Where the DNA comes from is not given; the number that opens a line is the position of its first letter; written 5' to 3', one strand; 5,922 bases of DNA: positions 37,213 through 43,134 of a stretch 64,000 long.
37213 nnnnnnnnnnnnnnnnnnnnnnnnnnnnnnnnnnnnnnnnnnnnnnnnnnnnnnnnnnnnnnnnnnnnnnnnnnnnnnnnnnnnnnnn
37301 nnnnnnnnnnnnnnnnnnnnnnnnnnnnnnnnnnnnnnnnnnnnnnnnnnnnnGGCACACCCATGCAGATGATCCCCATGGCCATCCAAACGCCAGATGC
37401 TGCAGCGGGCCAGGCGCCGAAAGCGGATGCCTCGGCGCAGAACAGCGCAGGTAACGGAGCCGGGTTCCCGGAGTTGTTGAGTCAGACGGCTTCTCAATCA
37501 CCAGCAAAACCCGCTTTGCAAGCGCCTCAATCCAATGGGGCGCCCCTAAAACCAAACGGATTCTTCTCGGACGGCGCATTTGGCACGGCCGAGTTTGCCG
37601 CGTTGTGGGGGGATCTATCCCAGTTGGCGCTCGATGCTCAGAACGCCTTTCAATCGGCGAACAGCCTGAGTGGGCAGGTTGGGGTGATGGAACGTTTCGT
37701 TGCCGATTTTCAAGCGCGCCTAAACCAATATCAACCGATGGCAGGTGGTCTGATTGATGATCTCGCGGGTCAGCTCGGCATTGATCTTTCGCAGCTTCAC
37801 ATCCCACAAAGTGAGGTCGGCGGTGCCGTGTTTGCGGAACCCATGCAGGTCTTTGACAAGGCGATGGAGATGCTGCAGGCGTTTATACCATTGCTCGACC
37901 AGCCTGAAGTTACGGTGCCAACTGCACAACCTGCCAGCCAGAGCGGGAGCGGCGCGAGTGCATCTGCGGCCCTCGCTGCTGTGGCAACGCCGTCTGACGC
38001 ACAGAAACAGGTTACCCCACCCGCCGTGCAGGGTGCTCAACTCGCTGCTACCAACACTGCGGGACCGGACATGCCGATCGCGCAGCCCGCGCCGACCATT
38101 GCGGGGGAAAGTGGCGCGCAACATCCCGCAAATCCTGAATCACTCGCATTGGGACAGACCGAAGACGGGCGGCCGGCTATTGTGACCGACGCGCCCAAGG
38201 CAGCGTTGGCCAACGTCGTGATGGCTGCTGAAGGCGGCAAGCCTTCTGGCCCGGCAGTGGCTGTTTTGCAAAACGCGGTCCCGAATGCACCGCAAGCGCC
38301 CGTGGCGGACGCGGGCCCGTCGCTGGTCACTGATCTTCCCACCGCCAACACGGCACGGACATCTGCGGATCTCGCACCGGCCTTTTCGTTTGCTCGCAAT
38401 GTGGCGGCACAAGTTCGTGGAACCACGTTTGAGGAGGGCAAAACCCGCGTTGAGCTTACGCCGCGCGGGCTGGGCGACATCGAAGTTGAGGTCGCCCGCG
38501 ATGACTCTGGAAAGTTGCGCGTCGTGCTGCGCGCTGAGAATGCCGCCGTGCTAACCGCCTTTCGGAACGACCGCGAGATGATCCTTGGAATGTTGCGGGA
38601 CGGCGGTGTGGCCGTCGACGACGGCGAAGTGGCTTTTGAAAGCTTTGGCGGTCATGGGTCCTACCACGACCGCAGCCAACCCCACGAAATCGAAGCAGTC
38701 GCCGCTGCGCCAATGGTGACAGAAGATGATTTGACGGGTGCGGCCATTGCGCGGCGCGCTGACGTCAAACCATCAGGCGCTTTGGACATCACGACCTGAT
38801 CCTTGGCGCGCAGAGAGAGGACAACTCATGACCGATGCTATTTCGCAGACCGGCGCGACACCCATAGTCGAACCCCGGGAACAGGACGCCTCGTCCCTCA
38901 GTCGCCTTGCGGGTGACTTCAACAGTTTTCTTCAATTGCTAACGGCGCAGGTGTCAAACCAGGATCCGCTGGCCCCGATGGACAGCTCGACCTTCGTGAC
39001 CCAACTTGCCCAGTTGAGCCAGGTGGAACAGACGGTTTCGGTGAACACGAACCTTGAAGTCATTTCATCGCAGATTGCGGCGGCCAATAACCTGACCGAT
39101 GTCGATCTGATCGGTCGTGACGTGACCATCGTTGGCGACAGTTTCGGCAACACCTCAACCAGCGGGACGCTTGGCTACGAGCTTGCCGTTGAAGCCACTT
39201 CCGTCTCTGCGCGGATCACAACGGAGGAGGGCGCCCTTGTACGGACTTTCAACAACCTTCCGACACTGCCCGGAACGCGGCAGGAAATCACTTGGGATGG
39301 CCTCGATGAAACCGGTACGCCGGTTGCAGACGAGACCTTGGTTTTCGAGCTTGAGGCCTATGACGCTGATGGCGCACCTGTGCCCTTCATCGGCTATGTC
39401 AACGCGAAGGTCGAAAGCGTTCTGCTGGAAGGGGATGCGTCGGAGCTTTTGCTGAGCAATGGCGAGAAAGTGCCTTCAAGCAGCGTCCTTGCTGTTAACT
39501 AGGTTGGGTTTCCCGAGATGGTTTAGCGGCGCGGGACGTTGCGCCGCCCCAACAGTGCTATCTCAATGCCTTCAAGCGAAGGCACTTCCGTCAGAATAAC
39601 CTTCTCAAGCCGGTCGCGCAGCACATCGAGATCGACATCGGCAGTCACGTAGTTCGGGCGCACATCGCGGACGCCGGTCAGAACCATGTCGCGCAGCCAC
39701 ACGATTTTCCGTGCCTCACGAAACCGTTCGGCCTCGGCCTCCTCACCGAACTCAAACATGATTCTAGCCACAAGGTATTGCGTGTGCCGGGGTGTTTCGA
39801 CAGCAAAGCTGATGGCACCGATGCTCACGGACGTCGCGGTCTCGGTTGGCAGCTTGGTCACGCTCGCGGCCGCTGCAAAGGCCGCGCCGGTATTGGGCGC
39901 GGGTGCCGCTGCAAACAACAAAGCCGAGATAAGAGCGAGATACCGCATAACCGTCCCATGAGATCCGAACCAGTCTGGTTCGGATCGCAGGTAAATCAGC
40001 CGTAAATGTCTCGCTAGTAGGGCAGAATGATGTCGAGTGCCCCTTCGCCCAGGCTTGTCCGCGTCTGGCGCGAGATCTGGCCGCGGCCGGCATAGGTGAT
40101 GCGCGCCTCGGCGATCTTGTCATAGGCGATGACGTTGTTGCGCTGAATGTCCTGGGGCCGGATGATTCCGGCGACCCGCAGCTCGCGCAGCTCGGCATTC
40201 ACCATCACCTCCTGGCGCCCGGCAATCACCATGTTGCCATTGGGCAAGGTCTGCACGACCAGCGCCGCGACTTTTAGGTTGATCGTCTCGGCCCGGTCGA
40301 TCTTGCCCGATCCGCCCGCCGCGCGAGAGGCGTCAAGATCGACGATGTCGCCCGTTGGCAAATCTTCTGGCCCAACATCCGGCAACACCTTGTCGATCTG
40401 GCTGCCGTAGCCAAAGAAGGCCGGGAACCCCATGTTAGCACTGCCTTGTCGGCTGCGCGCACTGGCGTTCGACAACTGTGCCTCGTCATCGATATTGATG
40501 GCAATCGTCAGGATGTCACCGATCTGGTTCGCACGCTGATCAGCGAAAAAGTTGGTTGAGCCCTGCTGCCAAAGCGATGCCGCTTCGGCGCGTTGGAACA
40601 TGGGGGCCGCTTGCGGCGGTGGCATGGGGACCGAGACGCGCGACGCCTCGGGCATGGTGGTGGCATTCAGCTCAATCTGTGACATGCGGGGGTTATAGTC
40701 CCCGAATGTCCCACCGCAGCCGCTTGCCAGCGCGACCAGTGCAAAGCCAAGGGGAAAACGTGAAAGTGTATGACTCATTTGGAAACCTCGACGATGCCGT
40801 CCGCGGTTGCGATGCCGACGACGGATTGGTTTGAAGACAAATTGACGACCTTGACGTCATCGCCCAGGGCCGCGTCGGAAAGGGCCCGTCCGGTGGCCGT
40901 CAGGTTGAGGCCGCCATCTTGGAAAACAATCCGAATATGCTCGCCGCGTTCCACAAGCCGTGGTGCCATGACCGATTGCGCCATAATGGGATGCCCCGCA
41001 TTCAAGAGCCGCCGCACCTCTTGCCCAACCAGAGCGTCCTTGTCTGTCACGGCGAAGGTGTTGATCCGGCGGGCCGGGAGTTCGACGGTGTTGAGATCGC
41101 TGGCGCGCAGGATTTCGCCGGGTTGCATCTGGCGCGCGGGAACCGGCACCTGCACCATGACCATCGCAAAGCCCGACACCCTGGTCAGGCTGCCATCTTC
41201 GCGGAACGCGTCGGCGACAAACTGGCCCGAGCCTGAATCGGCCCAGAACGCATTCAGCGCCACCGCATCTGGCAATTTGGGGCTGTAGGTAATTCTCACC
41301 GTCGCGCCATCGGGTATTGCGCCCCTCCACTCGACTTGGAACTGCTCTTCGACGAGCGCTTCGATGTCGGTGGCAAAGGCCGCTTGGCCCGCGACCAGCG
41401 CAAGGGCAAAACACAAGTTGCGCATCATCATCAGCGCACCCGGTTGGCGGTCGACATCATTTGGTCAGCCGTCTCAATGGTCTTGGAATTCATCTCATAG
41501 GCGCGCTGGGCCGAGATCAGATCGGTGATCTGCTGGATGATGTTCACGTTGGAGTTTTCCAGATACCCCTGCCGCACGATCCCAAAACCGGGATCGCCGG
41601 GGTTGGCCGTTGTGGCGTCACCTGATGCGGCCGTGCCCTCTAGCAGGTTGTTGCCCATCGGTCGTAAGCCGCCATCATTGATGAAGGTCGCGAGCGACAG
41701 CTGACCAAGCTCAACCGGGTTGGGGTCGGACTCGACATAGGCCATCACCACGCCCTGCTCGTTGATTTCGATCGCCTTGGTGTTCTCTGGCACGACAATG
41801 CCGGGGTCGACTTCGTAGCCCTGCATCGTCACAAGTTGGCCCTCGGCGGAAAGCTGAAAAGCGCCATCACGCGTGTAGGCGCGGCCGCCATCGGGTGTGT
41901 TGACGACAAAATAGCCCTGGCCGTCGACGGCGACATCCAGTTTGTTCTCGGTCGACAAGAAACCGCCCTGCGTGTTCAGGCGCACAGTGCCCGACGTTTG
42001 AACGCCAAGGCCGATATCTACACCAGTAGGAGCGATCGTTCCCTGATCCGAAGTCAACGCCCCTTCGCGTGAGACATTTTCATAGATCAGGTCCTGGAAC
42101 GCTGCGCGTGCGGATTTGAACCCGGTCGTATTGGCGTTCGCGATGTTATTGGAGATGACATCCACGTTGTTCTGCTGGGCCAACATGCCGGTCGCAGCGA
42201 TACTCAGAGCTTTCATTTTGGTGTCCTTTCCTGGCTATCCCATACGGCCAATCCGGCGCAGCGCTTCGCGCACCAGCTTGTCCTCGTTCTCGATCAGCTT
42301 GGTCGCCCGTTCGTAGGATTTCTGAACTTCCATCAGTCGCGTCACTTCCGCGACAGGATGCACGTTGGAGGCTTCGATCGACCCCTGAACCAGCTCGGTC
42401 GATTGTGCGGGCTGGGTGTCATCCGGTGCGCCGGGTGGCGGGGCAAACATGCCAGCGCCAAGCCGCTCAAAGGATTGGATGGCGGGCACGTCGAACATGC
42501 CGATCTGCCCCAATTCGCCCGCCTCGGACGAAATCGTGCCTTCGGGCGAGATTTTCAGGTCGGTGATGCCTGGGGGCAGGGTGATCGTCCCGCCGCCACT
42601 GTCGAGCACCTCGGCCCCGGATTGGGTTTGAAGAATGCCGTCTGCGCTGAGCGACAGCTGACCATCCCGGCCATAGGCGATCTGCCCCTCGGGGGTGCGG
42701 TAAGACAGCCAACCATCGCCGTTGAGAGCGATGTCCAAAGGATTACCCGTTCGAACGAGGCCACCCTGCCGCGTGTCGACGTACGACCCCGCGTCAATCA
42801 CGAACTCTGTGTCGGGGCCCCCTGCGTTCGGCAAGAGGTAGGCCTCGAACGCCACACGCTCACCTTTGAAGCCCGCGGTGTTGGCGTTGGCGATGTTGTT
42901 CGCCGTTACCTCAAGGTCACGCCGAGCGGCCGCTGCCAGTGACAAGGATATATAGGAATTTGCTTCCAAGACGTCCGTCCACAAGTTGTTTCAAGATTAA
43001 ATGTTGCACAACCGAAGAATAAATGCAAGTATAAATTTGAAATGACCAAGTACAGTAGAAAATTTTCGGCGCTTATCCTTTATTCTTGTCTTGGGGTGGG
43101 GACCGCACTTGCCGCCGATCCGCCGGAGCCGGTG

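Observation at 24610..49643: A 9-mer family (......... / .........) occurs only in the spacers between flagellar operons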

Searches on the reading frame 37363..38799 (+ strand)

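Call 8: search_protein_families(library=pfam, proteins=[window:37363-38799:+])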
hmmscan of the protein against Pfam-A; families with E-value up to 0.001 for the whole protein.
window:37363-38799:+ (478 aa): 1 family
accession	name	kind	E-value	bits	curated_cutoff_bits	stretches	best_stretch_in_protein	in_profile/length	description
PF02120.21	Flg_hook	-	4.9e-07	29.9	29.8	1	359-425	13-78/85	Flagellar hook-length control protein FliK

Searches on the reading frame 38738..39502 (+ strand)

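Call 8: search_protein_families(library=pfam, proteins=[window:38738-39502:+])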
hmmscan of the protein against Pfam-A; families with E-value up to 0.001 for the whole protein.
window:38738-39502:+ (254 aa): 3 families
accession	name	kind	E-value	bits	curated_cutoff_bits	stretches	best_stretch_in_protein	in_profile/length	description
PF03963.19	FlgD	-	3.5e-19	69.2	27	1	49-107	16-74/75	Flagellar hook capping protein - N-terminal region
PF13860.13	FlgD_ig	-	1.2e-07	32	27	1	138-210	7-78/79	FlgD Ig-like domain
PF13861.12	FLgD_tudor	-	1.3e-05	25.7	26.9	1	122-250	7-57/58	FlgD Tudor-like domain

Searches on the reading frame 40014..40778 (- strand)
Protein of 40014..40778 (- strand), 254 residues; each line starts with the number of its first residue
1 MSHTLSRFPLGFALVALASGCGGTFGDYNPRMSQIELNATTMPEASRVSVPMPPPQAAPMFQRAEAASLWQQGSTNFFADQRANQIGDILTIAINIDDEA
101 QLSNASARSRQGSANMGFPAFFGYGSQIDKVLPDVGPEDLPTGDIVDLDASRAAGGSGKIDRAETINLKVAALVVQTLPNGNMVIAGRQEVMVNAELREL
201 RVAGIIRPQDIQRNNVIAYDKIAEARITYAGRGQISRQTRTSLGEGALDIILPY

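Call 9: search_protein_families(library=pfam, proteins=[window:40014-40778:-])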
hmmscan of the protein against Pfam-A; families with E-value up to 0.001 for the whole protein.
window:40014-40778:- (254 aa): 1 family
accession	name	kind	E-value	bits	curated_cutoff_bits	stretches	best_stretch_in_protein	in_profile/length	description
PF02107.21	FlgH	-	1.3e-50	171.9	27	1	64-253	2-172/172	Flagellar L-ring protein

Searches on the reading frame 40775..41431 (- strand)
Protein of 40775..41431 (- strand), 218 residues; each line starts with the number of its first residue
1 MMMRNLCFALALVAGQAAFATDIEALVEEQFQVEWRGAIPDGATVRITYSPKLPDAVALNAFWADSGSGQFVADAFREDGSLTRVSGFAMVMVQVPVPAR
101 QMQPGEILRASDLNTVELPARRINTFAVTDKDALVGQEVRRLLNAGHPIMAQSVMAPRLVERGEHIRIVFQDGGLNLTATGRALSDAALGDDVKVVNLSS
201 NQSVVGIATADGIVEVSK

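Call 9: search_protein_families(library=pfam, proteins=[window:40775-41431:-])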
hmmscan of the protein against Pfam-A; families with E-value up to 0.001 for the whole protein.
window:40775-41431:- (218 aa): 2 families
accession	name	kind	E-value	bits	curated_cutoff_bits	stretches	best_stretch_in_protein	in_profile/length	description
PF13144.11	ChapFlgA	-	3.8e-28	98.4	23.8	1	94-216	2-122/122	Chaperone for flagella basal body P-ring formation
PF08666.17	SAF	-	3.3e-08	34.4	21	1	94-152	2-60/63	SAF domain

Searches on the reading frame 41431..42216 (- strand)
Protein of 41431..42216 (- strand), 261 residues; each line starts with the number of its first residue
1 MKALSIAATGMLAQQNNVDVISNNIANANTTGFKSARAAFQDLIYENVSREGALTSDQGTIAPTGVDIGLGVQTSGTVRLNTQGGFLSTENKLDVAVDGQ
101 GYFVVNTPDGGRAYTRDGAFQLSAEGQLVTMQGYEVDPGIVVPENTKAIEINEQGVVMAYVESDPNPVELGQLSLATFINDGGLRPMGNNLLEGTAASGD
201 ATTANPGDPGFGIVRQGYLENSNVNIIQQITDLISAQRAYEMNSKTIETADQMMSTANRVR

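Call 9: search_protein_families(library=pfam, proteins=[window:41431-42216:-])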
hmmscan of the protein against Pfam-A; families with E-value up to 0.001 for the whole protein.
window:41431-42216:- (261 aa): 3 families
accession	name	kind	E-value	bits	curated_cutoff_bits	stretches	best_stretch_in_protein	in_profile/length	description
PF22692.1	LlgE_F_G_D1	-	4.8e-24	84.7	27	1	96-159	1-64/64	Flagellar hook protein FlgE/F/G D1 domain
PF06429.18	Flg_bbr_C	-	1e-20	73.4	23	1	215-259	1-45/46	Flagellar basal body rod FlgEFG protein C-terminal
PF00460.25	Flg_bb_rod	-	2.1e-11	44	20.7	1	5-34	2-31/31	Flagella basal body rod protein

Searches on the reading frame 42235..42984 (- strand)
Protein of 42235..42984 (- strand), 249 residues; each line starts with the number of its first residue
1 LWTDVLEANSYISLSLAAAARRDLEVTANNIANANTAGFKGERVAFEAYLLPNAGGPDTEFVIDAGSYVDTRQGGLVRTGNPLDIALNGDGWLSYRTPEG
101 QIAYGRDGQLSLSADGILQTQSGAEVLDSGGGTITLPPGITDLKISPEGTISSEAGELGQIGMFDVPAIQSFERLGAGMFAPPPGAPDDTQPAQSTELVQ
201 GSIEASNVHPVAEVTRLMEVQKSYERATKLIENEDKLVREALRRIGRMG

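Call 9: search_protein_families(library=pfam, proteins=[window:42235-42984:-])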
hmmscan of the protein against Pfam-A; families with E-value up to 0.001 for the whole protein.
window:42235-42984:- (249 aa): 3 families
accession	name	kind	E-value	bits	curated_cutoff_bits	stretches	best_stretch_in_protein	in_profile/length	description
PF22692.1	LlgE_F_G_D1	-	6.3e-15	55.5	27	1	86-152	1-63/64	Flagellar hook protein FlgE/F/G D1 domain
PF06429.18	Flg_bbr_C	-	5e-11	42.4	23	1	200-243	2-45/46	Flagellar basal body rod FlgEFG protein C-terminal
PF00460.25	Flg_bb_rod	-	1.8e-08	34.6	20.7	1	17-40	8-31/31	Flagella basal body rod protein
